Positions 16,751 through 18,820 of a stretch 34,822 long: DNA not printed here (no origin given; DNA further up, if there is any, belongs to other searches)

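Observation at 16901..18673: ftsA reads through, in frame and without a stop, into a complete ribulose-phosphate 3-epimerase domain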

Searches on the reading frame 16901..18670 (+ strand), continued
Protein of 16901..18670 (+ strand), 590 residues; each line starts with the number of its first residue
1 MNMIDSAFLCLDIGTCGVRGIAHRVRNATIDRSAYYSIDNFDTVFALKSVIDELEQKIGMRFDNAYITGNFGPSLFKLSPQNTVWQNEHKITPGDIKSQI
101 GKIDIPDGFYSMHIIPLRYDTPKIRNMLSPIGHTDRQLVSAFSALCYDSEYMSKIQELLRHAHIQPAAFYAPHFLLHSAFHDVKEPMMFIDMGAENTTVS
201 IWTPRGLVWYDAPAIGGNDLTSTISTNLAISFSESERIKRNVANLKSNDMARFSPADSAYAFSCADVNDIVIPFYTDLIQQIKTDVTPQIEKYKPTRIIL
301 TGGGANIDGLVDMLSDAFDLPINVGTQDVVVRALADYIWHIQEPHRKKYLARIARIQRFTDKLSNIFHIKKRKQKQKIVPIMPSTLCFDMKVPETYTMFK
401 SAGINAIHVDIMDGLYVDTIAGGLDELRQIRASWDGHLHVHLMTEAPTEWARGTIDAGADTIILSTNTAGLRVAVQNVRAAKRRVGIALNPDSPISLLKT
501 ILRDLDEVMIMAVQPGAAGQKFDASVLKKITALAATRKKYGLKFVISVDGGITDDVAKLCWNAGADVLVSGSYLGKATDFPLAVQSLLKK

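Call 17: search_protein_representatives(protein=window:16901-18670:+)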
Query: 590 residues. Proteins with E-value up to 0.001 (for the whole library): 10993; up to 1e-10: 4110; up to 1e-30: 38. The best 150 are listed.
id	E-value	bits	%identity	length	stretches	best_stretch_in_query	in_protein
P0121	1.1e-183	628.3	50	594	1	2-589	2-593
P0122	2.5e-161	554.5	46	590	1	1-590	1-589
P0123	1.1e-156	539.1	43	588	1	1-589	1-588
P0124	5.5e-150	517.0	53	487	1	1-455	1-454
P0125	8.7e-139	480.0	41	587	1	1-590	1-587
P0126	5.0e-136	470.9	41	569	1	22-590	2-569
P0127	6.3e-135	467.3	44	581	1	1-589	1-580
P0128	1.5e-129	449.5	40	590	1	4-588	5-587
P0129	2.5e-121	422.4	47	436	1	158-590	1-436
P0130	3.3e-121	422.0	38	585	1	1-590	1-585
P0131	4.4e-105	368.8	37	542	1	45-588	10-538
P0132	3.2e-99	349.4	51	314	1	277-589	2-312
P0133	9.7e-96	337.9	35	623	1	2-590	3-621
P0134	5.5e-91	322.2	39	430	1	1-428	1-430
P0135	3.9e-86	306.2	31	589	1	6-590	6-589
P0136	1.2e-84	301.3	66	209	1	382-589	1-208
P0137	1.4e-80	287.8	45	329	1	1-322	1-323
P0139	1.2e-77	278.1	33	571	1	33-588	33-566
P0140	2.9e-70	253.8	29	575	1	1-589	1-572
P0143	4.7e-67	243.2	31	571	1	6-588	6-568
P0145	3.0e-66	240.5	35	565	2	371-588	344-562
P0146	2.8e-64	234.0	31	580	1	1-590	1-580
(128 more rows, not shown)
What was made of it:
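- Nineteen full-length and 7 junction-spanning representatives of 50%-identity clusters reach down to 29% identity (call 17).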

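Call 26: search_solved_structures(query=A1, max_evalue=0.001, show_alignments=0)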
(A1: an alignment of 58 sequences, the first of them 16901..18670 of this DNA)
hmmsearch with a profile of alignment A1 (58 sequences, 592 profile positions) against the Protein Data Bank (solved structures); distinct sequences matched with E-value up to 0.001: 29.
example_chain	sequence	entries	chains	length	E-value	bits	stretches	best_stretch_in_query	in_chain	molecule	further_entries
2fli_A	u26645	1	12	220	2.2e-44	155.5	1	379-586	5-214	ribulose-phosphate 3-epimerase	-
1rpx_A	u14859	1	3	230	5.4e-37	131.1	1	374-586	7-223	PROTEIN (RIBULOSE-PHOSPHATE 3-EPIMERASE)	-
7b1w_J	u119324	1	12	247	2.2e-35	125.7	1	361-584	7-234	Ribulose-phosphate 3-epimerase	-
1tqj_A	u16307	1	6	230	1.7e-34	122.8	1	376-585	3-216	Ribulose-phosphate 3-epimerase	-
3ct7_A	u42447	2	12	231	1.5e-33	119.7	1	380-571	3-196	D-allulose-6-phosphate 3-epimerase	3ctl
3qc3_A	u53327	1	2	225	4.4e-30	108.2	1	381-589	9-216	D-ribulose-5-phosphate-3-epimerase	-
3ovp_A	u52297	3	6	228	4.7e-30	108.1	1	381-589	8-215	Ribulose-phosphate 3-epimerase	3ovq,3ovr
5umf_A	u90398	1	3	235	8.7e-29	103.9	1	370-584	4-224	Ribulose-phosphate 3-epimerase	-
7u5y_A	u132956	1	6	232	1.2e-27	100.2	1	370-584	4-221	Ribulose-phosphate 3-epimerase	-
7sbj_A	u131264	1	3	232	3e-27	98.9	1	371-577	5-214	Ribulose-phosphate 3-epimerase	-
4nu7_A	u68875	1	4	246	1.3e-26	96.8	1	380-587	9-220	Ribulose-phosphate 3-epimerase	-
1h1y_A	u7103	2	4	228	2.1e-26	96.1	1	379-578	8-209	D-RIBULOSE-5-PHOSPHATE 3-EPIMERASE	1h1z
3inp_A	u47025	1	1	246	1.7e-25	93.1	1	373-580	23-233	D-ribulose-phosphate 3-epimerase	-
1tqx_A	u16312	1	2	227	3.2e-22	82.2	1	380-579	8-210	D-ribulose-5-phosphate 3-epimerase, putative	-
7q6f_A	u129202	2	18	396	7.4e-15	57.9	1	82-340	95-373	Cell division protein FtsA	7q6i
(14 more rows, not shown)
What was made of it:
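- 16901..17923 (+): FtsA actin-fold core (residues 1-341). Its nucleotide-binding motifs are D12-x-G14-T15, D191-x-G193-xxx-T197 and G302-G303-G304. In the PDB profile search the best relatives are FtsA (7q6f, E 7e-15), ahead of PilM and MreB (call 26).
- On FtsA (cell division actin homologue): In the profile search against PDB, FtsA scores E 7e-15, PilM 4.5e-10 and MreB 1e-8 (call 26).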

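Call 31: find_encoding_contigs(protein=P0136, flank=6000, max_places=4)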
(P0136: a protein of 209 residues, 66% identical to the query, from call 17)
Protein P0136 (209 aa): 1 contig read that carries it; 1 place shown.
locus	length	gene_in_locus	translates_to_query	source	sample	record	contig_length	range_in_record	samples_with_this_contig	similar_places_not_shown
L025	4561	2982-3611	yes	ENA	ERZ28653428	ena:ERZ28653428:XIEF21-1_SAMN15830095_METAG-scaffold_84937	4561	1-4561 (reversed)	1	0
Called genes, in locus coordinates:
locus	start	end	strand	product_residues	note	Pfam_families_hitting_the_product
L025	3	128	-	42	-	?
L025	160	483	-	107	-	-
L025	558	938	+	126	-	-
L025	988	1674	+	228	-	PF03799:FtsQ_DivIB_C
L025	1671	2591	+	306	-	PF14450:FtsA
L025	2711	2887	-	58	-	-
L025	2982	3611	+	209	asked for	PF00834:Ribul_P_3_epim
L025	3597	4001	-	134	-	PF02367:TsaE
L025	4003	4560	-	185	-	?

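Call 32: find_encoding_contigs(protein=P0143, flank=10000, max_places=3)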
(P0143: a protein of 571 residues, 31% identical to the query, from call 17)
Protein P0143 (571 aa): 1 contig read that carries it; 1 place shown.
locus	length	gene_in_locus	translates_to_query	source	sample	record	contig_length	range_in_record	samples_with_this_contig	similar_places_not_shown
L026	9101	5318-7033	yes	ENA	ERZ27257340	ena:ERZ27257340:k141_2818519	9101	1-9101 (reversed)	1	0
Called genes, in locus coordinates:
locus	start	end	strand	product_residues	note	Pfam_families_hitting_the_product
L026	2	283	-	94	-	?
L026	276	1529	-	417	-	PF12704:MacB_PCD, PF02687:FtsX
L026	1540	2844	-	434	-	-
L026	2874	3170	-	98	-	-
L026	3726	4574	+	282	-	-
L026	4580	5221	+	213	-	-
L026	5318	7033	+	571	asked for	PF02491:SHS2_FTSA, PF00834:Ribul_P_3_epim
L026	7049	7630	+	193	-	PF01636:APH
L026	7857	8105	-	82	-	-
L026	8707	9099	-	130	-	?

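Call 34: predict_structure(alignment_id=A1)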
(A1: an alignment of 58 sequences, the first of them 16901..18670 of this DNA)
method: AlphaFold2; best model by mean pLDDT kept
length: 590 residues; sequences in the alignment: 58
mean_pLDDT: 88.8   pTM: 0.62
mean pLDDT of the five models: 88.8, 88.0, 87.3, 85.8, 77.8
residues with pLDDT >= 90: 361; 70-90: 196; 50-70: 28; < 50: 5
segments of 3 or more residues with pLDDT < 50: 371-375
pLDDT, mean of each block of 10 residues (from residue 1): 83 91 87 88 94 91 94 93 95 95 91 94 90 95 95 94 94 92 84 92 93 90 95 92 86 88 92 95 94 94 89 93 90 93 87 81 66 61 90 86 89 64 84 92 86 91 82 88 92 85 91 75 91 93 93 92 94 85 86
secondary structure, 60 per line:
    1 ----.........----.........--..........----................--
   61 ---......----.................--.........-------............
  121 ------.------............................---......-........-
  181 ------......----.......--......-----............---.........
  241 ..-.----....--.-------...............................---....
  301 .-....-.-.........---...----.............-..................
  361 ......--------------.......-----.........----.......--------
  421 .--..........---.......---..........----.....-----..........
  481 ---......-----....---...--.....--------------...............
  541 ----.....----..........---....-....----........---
elements in order: E5-13 E18-26 E29-38 H43-58 E64-69 E74-90 H93-101 E109-120 E134-148 H149-161 E165-170 H172-179 E187-192 E197-203 E206-211 H217-228 H232-242 H249-252 H264-293 E297-301 H303-306 H310-318 E322-324 H329-341 H343-366 E381-384 H393-401 E406-412 H424-433 E437-443 H447-456 E461-465 H471-480 E484-489 H495-498 E507-511 H526-540 E545-549 H554-563 E567-570 H572-575 H580-587
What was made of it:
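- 17120..17383 (+): Region equivalent to the FtsA-specific SHS2/1C subdomain (residues ~74-161). The AF2 secondary structure here is strand-helix-strand-strand-helix (call 34).
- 17927..17998 (+): Long amphipathic, basic helix (residues 343-366). It is the candidate membrane-targeting helix and now lies inside the protein. AF2 predicts helix 343-366 (call 34).
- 17999..18034 (+): Disordered Lys/Arg-rich tail (residues 367-378) joining the helix to the barrel. pLDDT is below 50 at residues 371-375 (call 34).
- The AF2 model has two confident domains joined by a helix and a disordered basic tail (mean pLDDT 88.8, call 34). The AF2 pTM of 0.62, alongside high per-domain pLDDT, gives no sign of a fixed interface between the domains (call 34).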

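Call 37: find_encoding_contigs(protein=P0133, flank=10000, max_places=2)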
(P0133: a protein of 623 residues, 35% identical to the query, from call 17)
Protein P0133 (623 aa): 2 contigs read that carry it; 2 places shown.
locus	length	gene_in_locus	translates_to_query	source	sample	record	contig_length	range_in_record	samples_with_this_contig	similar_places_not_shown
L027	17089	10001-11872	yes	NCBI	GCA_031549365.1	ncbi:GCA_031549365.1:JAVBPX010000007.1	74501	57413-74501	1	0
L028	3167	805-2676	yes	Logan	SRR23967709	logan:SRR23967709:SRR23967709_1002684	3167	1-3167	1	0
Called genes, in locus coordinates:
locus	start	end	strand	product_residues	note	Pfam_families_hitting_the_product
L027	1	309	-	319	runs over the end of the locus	PF00437:T2SSE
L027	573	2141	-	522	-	PF00501:AMP-binding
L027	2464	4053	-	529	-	PF00501:AMP-binding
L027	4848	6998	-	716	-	PF02534:T4SS-DNA_transf, PF10412:TrwB_AAD_bind, PF12696:TraG-D_C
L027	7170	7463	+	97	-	-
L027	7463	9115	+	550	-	PF03717:PBP_dimer, PF00905:Transpeptidase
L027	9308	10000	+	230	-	PF03799:FtsQ_DivIB_C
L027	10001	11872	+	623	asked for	PF02491:SHS2_FTSA, PF06723:MreB_Mbl, PF11104:PilM_2 (weak), PF14450:FtsA, PF00834:Ribul_P_3_epim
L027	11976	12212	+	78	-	PF00830:Ribosomal_L28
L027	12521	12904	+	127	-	-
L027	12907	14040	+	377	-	PF13477:Glyco_trans_4_2, PF13439:Glyco_transf_4, PF13579:Glyco_trans_4_4, PF20706:GT4-conflict (weak), PF00534:Glycos_transf_1, PF13692:Glyco_trans_1_4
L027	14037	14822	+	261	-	PF20260:PUA_4, PF04452:Methyltrans_RNA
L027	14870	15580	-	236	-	PF03099:BPL_LplA_LipB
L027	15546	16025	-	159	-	-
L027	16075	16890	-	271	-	PF17827:PrmC_N (faint), PF05175:MTS, PF13489:Methyltransf_23 (weak), PF01170:UPF0020 (faint), PF08242:Methyltransf_12 (weak), PF13649:Methyltransf_25 (weak), PF13847:Methyltransf_31, PF07669:Eco57I (faint)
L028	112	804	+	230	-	PF03799:FtsQ_DivIB_C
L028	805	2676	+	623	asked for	PF02491:SHS2_FTSA, PF06723:MreB_Mbl, PF11104:PilM_2 (weak), PF14450:FtsA, PF00834:Ribul_P_3_epim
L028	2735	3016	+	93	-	PF00830:Ribosomal_L28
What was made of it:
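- On FtsA (cell division actin homologue): L027 has ftsI-ftsQ-fusion (call 37).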

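Call 38: find_encoding_contigs(protein=P0146, flank=10000, max_places=2)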
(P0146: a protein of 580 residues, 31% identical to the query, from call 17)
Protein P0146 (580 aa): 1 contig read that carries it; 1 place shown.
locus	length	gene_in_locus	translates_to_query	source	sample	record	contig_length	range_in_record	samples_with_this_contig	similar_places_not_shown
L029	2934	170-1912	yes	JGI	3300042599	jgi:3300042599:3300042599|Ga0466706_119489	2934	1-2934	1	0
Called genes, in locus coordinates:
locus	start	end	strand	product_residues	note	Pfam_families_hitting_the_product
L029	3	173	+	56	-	?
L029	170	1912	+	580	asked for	PF14450:FtsA (weak), PF00834:Ribul_P_3_epim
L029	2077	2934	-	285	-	?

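Call 39: find_encoding_contigs(protein=P0145, flank=10000, max_places=2)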
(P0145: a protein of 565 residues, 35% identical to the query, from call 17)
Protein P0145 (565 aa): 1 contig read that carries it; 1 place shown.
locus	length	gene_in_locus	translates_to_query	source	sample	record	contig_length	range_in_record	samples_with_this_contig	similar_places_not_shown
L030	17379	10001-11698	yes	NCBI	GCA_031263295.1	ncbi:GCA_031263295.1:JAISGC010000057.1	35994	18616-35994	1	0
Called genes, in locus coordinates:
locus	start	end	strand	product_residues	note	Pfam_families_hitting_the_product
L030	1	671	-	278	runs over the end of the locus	PF04085:MreC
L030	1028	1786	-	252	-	-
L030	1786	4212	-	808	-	PF27097:VirB4_TrbE_N (faint), PF03135:CagE_TrbE_VirB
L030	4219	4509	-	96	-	-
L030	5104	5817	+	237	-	PF04028:DUF374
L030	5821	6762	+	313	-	PF02606:LpxK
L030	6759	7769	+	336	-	PF03331:LpxC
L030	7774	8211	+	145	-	-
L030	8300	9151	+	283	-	-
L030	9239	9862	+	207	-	-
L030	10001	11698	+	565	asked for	PF00834:Ribul_P_3_epim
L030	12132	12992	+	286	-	-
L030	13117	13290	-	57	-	-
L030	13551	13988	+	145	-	-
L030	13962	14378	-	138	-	PF02367:TsaE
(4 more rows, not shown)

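Call 40: fold_search(model_id=the predicted structure, library=pdb)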
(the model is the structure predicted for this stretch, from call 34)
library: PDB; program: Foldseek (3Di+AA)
matches with E <= 10: 1830; with E <= 0.001: 996
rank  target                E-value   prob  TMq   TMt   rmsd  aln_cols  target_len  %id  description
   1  3wt0_D                2.1e-22  1.00  0.44  0.65   5.6       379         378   16  Crystal Structure Analysis of Cell Division Protein (released 2015-04-29)
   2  3wt0_C                3.2e-22  1.00  0.44  0.65   6.2       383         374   16  Crystal Structure Analysis of Cell Division Protein (released 2015-04-29)
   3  3wt0_A                3.6e-22  1.00  0.44  0.64   5.7       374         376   16  Crystal Structure Analysis of Cell Division Protein (released 2015-04-29)
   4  1e4g                  4.2e-22  1.00  0.47  0.69   4.1       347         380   15  FtsA (ATP-bound form) from Thermotoga maritima (released 2000-10-18)
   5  3wqt_A                2.7e-21  1.00  0.43  0.63   5.9       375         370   16  Staphylococcus aureus FtsA complexed with AMPPNP (released 2014-10-08)
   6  7q6g                  2.8e-21  1.00  0.48  0.70   4.8       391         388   16  Xenorhabdus poinarii FtsA 1-396 ADP (released 2022-09-21)
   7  7q6i_B                4.4e-21  1.00  0.49  0.72   4.2       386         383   17  Vibrio maritimus FtsA 1-396 ATP and FtsN 1-29, bent tetramers in double filament arrangement (released 2022-09-21)
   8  3wqt_C                5.4e-21  1.00  0.44  0.65   5.7       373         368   16  Staphylococcus aureus FtsA complexed with AMPPNP (released 2014-10-08)
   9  7q6f_A                5.7e-21  1.00  0.49  0.72   4.3       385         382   17  Vibrio maritimus FtsA 1-396 ATP, double filament (released 2022-09-21)
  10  4a2a_A                9.9e-21  1.00  0.45  0.69   4.2       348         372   14  Thermotoga maritima FtsA:FtsZ(336-351) (released 2012-04-25)
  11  3wqu_B                1.3e-20  1.00  0.44  0.65   5.9       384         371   15  Staphylococcus aureus FtsA complexed with ATP (released 2014-10-08)
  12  3wqu_D                1.4e-20  1.00  0.42  0.62   7.9       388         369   17  Staphylococcus aureus FtsA complexed with ATP (released 2014-10-08)
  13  7q6i_D                1.7e-20  1.00  0.47  0.74   4.1       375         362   17  Vibrio maritimus FtsA 1-396 ATP and FtsN 1-29, bent tetramers in double filament arrangement (released 2022-09-21)
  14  4a2a_B                3.3e-20  1.00  0.45  0.68   4.6       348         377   15  Thermotoga maritima FtsA:FtsZ(336-351) (released 2012-04-25)
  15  3wqt_D                3.3e-20  1.00  0.41  0.64   6.5       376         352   17  Staphylococcus aureus FtsA complexed with AMPPNP (released 2014-10-08)
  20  2fli_A                2.9e-19  1.00  0.35  0.92   1.4       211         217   35  The crystal structure of D-ribulose 5-phosphate 3-epimerase from Streptococus pyogenes complexed with D-xylitol 5-phos (released 2006-03-07)
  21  2fli_G                7.2e-19  1.00  0.35  0.92   1.7       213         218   35  The crystal structure of D-ribulose 5-phosphate 3-epimerase from Streptococus pyogenes complexed with D-xylitol 5-phos (released 2006-03-07)
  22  2fli_C                1.1e-18  1.00  0.35  0.92   1.7       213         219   35  The crystal structure of D-ribulose 5-phosphate 3-epimerase from Streptococus pyogenes complexed with D-xylitol 5-phos (released 2006-03-07)
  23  2fli_B                1.5e-18  1.00  0.35  0.93   1.7       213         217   35  The crystal structure of D-ribulose 5-phosphate 3-epimerase from Streptococus pyogenes complexed with D-xylitol 5-phos (released 2006-03-07)
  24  2fli_E                1.6e-18  1.00  0.35  0.93   1.4       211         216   35  The crystal structure of D-ribulose 5-phosphate 3-epimerase from Streptococus pyogenes complexed with D-xylitol 5-phos (released 2006-03-07)
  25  2fli_L                1.8e-18  1.00  0.35  0.92   1.4       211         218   35  The crystal structure of D-ribulose 5-phosphate 3-epimerase from Streptococus pyogenes complexed with D-xylitol 5-phos (released 2006-03-07)
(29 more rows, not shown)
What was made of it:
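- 16901..17923 (+): In Foldseek the top 19 hits are all FtsA, with target TM 0.62-0.74 (call 40).
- On FtsA (cell division actin homologue): For the AF2 model (pLDDT 88.8), the top 19 Foldseek PDB hits are all FtsA, with target TM 0.62-0.74 over 347-391 columns; PilM scores 0.52-0.60 (calls 34, 40). The AF2 secondary structure of residues 74-161 and the full-length structural alignments to FtsA are consistent with a 1C subdomain (calls 34, 40).
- On Ribulose-phosphate 3-epimerase (Rpe): Foldseek gives TM 0.92, rmsd 1.4 A and 35% identity to 2fli, and TM 0.84-0.93 to 9 other Rpe entries (call 40).
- FtsA ranks above PilM in the PDB profile search and in Foldseek (calls 26, 40).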

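Call 51: find_encoding_contigs(protein=P0137, flank=6000, max_places=3)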
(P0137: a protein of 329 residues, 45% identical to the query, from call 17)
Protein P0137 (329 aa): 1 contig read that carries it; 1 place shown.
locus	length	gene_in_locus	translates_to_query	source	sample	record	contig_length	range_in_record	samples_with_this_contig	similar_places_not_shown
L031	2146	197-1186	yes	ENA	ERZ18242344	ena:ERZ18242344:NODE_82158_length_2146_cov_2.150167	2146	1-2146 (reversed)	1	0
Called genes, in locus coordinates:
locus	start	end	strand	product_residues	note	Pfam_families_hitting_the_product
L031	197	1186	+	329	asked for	PF14450:FtsA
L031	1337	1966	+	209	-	PF00834:Ribul_P_3_epim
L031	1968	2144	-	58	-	?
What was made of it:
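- Two database entries call the locus as two genes (P0136/L025 and P0137/L031; calls 31, 51).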

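Call 52: find_encoding_contigs(protein=P0140, flank=10000, max_places=2)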
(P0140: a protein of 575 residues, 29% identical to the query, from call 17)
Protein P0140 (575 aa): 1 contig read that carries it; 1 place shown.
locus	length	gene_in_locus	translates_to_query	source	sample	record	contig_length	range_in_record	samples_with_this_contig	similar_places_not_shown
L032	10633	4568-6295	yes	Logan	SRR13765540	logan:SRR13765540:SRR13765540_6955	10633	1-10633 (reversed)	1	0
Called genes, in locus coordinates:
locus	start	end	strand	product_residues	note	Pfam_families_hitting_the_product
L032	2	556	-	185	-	?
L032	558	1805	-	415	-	PF12704:MacB_PCD, PF02687:FtsX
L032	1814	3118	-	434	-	-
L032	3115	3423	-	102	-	-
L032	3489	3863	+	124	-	-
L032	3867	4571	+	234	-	PF03799:FtsQ_DivIB_C (weak)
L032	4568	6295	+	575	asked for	PF00834:Ribul_P_3_epim (weak)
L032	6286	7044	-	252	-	-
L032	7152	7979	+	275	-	-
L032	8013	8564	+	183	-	PF09411:PagL (weak)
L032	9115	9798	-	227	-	PF03167:UDG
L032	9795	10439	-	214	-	-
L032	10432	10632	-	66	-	?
